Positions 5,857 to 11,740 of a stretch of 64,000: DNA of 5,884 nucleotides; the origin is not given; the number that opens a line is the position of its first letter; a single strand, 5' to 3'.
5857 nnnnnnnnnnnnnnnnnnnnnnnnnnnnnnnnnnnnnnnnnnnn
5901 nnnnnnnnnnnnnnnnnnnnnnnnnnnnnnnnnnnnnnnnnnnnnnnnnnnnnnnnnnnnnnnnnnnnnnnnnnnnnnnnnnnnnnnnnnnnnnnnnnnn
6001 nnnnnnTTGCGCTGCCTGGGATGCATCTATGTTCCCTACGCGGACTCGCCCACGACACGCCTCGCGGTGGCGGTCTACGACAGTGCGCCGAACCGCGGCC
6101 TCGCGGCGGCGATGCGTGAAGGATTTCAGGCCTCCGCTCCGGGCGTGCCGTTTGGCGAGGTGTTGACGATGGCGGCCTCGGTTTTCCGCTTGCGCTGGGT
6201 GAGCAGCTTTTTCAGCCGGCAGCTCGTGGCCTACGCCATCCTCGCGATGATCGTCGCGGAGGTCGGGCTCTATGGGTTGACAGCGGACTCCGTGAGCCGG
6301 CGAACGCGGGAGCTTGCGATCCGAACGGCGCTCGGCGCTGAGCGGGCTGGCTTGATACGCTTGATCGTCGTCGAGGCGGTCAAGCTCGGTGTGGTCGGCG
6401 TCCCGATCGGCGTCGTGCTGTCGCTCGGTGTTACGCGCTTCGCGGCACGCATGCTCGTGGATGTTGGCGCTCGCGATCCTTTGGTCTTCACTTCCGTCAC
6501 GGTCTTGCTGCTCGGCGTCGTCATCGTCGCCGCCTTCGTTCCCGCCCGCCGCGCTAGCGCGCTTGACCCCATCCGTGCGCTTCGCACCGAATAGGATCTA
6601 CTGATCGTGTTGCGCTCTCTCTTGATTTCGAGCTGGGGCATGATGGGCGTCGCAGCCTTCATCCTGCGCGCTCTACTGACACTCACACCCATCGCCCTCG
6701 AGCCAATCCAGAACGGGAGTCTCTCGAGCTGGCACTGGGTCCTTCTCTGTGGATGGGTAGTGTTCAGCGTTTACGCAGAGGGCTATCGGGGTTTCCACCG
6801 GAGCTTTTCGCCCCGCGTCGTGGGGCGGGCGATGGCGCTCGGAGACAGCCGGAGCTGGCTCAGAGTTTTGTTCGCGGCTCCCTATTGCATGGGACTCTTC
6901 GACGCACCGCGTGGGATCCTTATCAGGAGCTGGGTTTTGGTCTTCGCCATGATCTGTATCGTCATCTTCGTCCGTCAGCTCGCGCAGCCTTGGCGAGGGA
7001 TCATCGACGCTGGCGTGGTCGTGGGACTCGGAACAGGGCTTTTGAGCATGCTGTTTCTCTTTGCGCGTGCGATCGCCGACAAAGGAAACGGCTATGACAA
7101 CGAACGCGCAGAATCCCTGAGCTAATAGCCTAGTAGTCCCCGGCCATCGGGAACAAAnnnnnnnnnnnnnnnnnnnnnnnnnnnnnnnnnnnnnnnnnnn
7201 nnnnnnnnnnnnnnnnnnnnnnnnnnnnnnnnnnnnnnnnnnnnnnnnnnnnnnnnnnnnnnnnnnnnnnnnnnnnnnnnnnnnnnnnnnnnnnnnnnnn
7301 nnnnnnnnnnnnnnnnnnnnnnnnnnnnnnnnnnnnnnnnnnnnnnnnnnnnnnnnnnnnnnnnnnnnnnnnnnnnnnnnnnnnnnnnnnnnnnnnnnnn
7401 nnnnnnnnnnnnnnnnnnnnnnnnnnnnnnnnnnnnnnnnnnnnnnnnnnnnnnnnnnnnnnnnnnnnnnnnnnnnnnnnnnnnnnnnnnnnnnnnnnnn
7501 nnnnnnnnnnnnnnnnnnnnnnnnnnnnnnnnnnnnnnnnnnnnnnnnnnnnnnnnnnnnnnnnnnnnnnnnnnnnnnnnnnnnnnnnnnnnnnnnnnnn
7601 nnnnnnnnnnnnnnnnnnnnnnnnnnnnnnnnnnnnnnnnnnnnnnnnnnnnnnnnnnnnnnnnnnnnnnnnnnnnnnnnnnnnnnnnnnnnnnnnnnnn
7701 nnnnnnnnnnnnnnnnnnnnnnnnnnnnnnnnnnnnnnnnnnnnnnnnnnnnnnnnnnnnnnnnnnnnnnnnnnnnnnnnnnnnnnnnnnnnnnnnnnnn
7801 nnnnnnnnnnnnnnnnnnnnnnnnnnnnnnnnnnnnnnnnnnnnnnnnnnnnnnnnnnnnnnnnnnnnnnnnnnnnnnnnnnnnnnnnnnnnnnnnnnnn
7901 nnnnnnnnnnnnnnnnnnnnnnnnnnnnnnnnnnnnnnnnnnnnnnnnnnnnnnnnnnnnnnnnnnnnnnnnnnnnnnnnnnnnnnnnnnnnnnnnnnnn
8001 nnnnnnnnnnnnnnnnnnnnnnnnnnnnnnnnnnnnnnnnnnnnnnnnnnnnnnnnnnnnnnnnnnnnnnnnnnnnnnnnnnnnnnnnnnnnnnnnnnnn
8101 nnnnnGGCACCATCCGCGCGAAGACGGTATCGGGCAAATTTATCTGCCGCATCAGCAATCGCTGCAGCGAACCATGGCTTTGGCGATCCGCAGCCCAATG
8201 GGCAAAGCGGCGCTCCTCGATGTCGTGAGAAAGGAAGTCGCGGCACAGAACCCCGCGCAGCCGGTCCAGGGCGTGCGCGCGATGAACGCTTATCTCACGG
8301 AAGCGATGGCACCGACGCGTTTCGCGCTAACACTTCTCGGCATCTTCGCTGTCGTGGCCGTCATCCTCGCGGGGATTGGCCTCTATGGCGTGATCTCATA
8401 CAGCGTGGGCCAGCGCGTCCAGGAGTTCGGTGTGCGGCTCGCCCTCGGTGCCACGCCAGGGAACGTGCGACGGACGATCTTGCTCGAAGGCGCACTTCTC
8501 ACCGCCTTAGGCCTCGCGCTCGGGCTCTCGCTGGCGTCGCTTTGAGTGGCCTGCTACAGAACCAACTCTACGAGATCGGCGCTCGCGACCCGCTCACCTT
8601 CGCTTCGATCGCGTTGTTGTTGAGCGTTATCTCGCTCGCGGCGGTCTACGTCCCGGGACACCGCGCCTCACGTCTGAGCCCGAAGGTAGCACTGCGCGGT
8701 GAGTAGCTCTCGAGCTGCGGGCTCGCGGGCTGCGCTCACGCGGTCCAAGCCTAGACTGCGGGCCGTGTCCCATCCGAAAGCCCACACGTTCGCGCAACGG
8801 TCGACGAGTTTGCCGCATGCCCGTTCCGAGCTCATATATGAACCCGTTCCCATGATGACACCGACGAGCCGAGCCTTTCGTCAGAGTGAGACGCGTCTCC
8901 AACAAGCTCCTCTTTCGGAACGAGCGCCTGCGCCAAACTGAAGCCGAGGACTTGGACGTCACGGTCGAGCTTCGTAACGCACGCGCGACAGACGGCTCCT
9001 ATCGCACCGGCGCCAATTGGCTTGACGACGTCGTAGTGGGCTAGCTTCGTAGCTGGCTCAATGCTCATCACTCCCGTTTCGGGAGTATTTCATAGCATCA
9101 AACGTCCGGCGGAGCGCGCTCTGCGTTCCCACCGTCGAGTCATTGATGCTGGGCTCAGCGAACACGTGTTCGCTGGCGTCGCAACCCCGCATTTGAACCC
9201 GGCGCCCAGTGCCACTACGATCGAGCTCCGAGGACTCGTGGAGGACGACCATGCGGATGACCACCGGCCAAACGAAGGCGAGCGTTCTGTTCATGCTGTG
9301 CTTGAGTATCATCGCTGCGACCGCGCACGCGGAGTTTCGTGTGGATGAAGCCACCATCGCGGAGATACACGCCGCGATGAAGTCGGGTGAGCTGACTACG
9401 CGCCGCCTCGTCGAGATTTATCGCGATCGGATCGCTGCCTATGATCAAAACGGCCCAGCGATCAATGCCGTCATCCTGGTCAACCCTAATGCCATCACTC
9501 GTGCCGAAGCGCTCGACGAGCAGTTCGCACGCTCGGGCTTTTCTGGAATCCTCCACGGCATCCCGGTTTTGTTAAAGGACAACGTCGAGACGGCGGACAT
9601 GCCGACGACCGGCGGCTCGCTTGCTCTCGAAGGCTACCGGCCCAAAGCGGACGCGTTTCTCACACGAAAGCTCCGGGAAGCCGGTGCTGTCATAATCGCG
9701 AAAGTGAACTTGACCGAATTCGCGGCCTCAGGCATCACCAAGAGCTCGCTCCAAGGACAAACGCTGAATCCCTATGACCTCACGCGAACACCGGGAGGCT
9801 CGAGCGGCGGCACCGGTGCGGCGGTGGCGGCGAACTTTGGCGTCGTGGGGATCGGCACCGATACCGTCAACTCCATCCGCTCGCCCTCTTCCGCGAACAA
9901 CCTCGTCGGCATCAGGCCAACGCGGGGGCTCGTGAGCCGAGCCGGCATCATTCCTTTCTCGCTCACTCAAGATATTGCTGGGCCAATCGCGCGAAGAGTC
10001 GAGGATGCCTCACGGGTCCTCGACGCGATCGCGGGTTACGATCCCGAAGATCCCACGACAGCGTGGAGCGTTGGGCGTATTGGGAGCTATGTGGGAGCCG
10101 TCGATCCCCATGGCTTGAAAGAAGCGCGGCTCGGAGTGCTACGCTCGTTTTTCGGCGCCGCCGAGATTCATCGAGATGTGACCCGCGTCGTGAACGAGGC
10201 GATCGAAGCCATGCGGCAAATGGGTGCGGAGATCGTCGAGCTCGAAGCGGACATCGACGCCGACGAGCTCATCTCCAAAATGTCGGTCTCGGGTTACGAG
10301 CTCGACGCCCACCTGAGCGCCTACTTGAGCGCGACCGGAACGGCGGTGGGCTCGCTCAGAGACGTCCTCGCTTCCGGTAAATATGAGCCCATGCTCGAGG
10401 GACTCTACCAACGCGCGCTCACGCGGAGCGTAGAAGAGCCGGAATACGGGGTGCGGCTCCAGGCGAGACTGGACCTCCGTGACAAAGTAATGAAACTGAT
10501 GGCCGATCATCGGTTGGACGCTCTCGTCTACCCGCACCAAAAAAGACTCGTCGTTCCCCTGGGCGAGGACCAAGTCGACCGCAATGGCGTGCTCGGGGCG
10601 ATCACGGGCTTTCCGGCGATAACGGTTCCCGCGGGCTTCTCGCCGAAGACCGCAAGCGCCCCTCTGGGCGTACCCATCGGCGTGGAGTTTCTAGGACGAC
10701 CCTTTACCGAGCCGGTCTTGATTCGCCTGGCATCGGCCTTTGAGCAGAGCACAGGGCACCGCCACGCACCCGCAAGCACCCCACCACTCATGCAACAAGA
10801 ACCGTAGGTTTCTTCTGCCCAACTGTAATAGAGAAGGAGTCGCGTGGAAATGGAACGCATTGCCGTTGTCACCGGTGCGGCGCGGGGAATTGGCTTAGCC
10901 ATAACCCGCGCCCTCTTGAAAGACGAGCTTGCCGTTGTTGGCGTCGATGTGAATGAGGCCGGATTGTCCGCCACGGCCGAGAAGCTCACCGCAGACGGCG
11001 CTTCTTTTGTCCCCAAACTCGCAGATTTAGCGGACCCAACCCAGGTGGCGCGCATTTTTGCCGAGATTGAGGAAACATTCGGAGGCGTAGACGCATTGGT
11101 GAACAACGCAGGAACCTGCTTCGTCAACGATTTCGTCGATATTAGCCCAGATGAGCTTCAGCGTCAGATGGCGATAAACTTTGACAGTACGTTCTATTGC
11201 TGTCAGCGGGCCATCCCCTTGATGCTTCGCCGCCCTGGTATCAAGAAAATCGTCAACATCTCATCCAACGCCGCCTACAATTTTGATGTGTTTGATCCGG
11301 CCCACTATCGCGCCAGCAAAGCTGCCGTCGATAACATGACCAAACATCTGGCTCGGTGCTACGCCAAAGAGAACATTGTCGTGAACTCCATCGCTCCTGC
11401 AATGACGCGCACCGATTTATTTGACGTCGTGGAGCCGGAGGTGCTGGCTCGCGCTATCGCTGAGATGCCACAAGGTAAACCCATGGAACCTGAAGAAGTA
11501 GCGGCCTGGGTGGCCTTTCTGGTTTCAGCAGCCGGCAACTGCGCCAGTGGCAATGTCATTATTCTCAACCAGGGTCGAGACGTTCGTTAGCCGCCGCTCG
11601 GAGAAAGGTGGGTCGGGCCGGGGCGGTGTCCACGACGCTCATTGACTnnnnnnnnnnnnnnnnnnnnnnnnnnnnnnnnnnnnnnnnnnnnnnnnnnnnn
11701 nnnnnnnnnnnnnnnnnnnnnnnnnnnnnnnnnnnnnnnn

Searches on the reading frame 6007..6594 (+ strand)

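Call 7: search_protein_families(library=pfam, proteins=[window:6007-6594:+], max_evalue=0.001)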
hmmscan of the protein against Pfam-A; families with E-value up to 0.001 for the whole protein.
window:6007-6594:+ (195 aa): 1 family
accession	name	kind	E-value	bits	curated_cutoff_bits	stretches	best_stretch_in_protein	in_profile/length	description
PF02687.27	FtsX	-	3.4e-11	43.7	25.5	1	76-187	3-119/120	FtsX-like permease C-terminal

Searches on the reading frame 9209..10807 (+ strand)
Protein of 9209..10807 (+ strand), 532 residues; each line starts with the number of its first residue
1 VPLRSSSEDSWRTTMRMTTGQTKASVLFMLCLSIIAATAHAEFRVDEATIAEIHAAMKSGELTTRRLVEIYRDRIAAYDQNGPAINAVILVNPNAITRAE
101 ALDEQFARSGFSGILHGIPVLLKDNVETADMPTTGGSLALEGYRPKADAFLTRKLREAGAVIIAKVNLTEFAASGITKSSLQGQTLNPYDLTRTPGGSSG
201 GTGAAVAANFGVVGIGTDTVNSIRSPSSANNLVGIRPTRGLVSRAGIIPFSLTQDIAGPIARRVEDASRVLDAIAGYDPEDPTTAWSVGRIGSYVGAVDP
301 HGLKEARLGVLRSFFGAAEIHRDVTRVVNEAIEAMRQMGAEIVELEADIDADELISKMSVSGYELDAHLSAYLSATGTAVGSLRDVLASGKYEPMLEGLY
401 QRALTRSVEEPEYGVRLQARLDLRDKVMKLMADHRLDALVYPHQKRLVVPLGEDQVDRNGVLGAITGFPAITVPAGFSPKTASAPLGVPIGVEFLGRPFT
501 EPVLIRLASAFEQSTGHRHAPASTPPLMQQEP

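Call 6: search_protein_families(library=pfam, proteins=[window:9209-10807:+], max_evalue=0.001)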
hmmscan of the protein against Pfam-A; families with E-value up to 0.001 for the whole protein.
window:9209-10807:+ (532 aa): 1 family
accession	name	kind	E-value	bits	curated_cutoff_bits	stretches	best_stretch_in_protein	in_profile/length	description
PF01425.27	Amidase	-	2.6e-96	323.8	27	1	67-503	2-443/445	Amidase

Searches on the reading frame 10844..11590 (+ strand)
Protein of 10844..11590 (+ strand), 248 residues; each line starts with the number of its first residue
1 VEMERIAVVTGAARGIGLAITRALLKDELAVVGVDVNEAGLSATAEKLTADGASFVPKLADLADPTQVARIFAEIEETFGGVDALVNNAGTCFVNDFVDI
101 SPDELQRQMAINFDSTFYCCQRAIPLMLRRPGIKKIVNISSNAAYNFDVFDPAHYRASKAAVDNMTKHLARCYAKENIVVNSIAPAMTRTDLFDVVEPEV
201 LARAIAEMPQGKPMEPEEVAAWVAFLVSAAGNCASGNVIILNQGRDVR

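Call 6: search_protein_families(library=pfam, proteins=[window:10844-11590:+], max_evalue=0.001)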
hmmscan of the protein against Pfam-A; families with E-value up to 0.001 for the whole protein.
window:10844-11590:+ (248 aa): 4 families
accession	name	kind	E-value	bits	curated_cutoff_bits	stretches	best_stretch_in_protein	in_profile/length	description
PF13561.12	adh_short_C2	-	5.2e-51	173.9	27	1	11-244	1-234/236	Enoyl-(Acyl carrier protein) reductase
PF00106.31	adh_short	-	2.2e-47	161.5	26.6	1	6-195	2-189/195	short chain dehydrogenase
PF08659.16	KR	-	1.1e-07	32.4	22.6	1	8-170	4-164/180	KR domain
PF01370.27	Epimerase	-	6.6e-05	22.9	20.9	1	8-173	2-160/240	NAD dependent epimerase/dehydratase family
